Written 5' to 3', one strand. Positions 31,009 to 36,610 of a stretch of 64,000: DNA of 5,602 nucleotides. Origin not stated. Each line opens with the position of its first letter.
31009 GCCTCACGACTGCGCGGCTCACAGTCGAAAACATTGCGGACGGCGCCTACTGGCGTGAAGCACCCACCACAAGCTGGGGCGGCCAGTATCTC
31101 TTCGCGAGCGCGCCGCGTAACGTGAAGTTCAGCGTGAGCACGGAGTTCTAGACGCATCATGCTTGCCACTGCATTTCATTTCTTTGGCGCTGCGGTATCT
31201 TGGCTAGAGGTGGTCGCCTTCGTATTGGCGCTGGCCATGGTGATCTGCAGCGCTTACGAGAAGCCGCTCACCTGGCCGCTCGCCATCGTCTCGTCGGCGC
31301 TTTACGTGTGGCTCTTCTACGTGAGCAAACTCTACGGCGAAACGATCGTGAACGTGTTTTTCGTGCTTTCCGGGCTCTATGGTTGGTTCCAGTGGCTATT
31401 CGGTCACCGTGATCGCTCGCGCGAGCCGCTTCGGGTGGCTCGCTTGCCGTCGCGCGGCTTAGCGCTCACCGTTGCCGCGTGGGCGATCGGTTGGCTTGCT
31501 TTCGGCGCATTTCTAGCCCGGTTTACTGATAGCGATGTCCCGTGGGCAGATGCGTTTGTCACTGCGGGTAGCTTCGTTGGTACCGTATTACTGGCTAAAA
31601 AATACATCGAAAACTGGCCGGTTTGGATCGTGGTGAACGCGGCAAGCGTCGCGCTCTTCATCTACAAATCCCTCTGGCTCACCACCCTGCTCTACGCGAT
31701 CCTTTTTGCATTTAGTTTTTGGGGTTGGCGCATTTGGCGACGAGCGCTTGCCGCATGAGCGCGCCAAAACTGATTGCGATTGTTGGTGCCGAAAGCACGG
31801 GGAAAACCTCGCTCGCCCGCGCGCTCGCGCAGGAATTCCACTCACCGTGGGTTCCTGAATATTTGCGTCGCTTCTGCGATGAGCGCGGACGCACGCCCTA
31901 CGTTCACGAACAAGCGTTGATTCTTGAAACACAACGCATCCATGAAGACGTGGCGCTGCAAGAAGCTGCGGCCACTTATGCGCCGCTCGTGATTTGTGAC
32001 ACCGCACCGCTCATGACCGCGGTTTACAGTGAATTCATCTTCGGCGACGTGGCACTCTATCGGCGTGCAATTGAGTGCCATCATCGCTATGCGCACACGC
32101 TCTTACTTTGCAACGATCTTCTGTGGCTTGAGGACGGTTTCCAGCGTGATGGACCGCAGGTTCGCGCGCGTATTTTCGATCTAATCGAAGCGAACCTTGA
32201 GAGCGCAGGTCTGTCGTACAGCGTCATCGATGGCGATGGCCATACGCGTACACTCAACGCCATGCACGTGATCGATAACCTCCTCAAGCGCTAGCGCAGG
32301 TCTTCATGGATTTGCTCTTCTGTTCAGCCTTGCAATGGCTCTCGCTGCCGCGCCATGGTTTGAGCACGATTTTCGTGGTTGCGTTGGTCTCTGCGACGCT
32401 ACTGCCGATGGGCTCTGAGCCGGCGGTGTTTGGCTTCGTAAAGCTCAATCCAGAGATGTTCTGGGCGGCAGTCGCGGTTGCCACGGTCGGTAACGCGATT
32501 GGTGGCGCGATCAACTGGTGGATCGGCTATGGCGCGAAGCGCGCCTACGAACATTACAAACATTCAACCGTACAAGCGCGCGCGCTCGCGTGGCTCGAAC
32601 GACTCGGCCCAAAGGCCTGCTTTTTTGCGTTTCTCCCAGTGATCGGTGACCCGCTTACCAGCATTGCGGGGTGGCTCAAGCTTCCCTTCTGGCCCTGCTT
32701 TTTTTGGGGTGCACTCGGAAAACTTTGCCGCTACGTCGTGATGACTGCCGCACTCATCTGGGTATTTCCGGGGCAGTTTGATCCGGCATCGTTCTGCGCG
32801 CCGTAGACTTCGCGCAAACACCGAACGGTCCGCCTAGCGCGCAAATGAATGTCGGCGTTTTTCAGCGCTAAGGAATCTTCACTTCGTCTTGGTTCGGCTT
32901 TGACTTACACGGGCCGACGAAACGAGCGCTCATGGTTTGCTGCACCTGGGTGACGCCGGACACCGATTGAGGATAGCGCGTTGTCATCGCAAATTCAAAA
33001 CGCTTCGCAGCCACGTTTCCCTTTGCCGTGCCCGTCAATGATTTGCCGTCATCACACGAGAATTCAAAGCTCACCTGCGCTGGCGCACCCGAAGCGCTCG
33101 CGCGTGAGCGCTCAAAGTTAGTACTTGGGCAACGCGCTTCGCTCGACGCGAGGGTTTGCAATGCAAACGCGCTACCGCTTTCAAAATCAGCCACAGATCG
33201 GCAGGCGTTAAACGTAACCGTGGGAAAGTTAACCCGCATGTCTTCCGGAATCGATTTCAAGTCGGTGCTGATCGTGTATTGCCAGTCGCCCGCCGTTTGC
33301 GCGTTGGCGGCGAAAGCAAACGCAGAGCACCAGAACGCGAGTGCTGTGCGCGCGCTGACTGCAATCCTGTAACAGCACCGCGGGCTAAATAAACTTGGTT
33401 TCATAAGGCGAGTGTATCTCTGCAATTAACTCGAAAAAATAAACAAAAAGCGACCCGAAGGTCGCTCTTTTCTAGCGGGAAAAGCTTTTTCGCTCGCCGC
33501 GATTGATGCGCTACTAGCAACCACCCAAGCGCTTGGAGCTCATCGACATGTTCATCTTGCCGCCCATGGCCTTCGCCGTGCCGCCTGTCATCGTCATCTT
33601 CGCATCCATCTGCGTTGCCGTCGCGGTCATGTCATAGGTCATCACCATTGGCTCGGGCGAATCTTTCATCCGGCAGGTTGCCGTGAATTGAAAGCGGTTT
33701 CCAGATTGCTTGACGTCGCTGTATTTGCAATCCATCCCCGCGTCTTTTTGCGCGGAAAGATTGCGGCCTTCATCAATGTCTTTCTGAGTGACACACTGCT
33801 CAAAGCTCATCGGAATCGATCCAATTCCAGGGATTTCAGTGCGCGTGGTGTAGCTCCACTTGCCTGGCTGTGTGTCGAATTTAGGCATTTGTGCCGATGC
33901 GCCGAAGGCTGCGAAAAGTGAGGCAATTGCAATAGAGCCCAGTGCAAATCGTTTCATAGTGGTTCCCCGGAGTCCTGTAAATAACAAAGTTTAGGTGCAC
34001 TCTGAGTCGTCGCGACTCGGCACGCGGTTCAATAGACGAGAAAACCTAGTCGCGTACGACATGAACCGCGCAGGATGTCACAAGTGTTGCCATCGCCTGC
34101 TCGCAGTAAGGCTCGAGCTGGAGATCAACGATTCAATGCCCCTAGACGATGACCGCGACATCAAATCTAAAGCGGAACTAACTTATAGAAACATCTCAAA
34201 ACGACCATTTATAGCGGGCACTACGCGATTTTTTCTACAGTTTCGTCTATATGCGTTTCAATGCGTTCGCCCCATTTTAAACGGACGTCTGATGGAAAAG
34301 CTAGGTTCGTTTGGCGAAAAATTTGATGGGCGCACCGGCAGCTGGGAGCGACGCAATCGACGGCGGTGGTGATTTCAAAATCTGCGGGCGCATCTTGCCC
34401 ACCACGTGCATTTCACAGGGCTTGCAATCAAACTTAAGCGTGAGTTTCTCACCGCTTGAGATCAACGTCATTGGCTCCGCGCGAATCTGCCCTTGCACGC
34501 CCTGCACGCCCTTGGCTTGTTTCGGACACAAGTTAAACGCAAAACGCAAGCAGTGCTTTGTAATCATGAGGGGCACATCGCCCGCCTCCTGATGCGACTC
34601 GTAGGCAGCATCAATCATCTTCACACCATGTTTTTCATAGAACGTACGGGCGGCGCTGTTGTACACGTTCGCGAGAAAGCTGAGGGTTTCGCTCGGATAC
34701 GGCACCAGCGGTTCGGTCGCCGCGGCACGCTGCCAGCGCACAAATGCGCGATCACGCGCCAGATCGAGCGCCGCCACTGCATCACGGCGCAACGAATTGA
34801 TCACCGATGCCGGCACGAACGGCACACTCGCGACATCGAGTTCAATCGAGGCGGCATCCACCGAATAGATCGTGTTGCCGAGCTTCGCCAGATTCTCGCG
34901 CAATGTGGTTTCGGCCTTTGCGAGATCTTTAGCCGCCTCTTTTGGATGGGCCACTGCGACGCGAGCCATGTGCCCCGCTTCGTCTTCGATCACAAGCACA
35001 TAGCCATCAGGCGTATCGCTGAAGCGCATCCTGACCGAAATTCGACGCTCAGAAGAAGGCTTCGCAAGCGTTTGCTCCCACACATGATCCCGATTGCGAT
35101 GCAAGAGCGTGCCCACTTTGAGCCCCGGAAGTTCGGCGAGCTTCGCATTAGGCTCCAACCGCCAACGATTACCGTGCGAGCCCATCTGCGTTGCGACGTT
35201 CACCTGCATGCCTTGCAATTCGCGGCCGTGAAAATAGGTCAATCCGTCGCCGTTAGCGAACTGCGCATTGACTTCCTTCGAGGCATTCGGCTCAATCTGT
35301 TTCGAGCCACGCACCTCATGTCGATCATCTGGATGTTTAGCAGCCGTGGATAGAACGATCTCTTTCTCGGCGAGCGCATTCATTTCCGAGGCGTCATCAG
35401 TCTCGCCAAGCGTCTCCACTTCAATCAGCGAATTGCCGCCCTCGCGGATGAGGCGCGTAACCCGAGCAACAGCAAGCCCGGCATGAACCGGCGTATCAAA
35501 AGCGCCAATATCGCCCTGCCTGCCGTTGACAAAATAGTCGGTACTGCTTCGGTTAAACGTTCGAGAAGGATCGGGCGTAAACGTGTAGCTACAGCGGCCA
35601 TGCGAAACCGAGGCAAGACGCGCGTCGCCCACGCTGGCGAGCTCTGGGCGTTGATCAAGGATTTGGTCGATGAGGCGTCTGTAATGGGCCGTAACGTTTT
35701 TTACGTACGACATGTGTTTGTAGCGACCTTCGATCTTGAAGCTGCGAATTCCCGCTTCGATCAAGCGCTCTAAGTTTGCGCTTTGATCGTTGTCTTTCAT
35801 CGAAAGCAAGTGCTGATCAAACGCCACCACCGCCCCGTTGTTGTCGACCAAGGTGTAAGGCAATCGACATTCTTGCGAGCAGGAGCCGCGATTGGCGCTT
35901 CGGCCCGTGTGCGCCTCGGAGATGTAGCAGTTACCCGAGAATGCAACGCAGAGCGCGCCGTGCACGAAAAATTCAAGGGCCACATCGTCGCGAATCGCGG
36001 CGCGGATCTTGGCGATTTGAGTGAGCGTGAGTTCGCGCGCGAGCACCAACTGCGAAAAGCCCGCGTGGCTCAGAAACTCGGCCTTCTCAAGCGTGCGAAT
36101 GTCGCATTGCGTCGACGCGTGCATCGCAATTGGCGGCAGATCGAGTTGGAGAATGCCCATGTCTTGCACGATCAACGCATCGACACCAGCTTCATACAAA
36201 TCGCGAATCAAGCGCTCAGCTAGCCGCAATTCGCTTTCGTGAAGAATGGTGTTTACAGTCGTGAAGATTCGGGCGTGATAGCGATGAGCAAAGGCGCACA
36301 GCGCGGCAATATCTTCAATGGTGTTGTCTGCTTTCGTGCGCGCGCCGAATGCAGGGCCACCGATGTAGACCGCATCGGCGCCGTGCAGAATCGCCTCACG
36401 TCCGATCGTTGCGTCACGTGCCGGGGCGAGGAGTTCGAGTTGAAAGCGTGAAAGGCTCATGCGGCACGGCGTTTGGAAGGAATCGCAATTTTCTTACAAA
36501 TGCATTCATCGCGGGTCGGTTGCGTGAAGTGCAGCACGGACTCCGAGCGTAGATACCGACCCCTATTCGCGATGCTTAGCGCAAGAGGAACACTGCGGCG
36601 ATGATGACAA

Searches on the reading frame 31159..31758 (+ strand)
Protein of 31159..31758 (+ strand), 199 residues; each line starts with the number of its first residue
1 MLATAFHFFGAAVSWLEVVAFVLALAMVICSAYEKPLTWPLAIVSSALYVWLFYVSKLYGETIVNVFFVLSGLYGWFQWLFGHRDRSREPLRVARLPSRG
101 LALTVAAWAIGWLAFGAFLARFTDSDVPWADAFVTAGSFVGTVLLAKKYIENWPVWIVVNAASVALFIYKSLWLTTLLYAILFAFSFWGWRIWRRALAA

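Call 12: search_protein_families(library=ncbifam, proteins=[window:31159-31758:+])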
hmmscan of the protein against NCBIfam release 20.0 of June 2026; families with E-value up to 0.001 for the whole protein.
window:31159-31758:+ (199 aa): 2 families
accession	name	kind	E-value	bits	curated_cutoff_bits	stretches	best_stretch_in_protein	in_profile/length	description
TIGR01528.1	NMN_trans_PnuC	equivalog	4.9e-24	85.3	42.45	1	14-195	2-183/187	nicotinamide riboside transporter PnuC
NF011926.0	PRK15397.1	subfamily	4.2e-20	72.6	335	2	10-108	19-116/239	nicotinamide riboside transporter PnuC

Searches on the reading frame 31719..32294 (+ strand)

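Call 12: search_protein_families(library=ncbifam, proteins=[window:31719-32294:+])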
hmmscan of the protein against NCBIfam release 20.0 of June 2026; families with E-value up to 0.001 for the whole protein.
window:31719-32294:+ (191 aa): 2 families
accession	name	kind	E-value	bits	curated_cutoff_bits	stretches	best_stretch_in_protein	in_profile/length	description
TIGR01526.1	nadR_NMN_Atrans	equivalog_domain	1.3e-20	74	341.15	1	13-175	159-321/325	nicotinamide-nucleotide adenylyltransferase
NF005988.0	PRK08099.1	equivalog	3.1e-10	39.7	201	1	13-190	228-407/411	multifunctional transcriptional regulator/nicotinamide-nucleotide adenylyltransferase/ribosylnicotinamide kinase NadR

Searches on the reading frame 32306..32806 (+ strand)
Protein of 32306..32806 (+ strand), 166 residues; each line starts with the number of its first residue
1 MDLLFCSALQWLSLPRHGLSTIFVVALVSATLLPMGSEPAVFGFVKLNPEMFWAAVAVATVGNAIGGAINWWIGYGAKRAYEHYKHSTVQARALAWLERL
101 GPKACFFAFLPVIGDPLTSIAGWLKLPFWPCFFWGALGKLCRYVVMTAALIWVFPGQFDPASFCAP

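Call 12: search_protein_families(library=ncbifam, proteins=[window:32306-32806:+])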
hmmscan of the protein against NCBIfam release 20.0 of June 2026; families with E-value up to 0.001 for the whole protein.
window:32306-32806:+ (166 aa): 1 family
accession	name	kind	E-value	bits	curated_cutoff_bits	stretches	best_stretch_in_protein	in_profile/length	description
NF052604.1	UndecprPTUtpABac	equivalog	0.00025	21.2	250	1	51-141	48-145/198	undecaprenyl phosphate transporter UptA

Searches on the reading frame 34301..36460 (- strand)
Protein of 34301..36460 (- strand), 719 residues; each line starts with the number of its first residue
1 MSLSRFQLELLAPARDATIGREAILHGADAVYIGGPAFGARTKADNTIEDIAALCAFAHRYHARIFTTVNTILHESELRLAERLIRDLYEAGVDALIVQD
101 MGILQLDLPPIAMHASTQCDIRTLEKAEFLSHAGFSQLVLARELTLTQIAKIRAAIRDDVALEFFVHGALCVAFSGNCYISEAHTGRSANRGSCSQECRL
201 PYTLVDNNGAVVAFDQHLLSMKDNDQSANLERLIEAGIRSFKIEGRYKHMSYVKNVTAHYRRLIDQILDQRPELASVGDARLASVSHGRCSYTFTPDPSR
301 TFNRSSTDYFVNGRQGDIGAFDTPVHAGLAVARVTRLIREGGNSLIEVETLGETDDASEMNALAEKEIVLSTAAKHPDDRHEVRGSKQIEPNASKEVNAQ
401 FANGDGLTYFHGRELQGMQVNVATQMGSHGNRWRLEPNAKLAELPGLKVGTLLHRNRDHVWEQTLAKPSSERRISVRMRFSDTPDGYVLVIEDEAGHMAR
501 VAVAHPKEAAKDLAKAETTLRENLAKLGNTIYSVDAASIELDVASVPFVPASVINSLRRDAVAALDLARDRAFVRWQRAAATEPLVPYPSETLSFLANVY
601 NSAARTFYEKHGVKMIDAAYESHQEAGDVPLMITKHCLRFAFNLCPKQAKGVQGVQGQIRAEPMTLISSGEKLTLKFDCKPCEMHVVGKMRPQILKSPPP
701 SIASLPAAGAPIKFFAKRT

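Call 8: search_protein_families(library=pfam, proteins=[window:34301-36460:-])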
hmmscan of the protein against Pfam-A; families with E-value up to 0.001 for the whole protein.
window:34301-36460:- (719 aa): 2 families
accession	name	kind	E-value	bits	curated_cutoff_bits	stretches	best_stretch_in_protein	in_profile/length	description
PF01136.24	Peptidase_U32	-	5.5e-71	239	22.4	1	81-294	4-226/233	Peptidase family U32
PF12392.13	DUF3656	-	5.6e-21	75.7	22.1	1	454-569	2-108/109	Collagenase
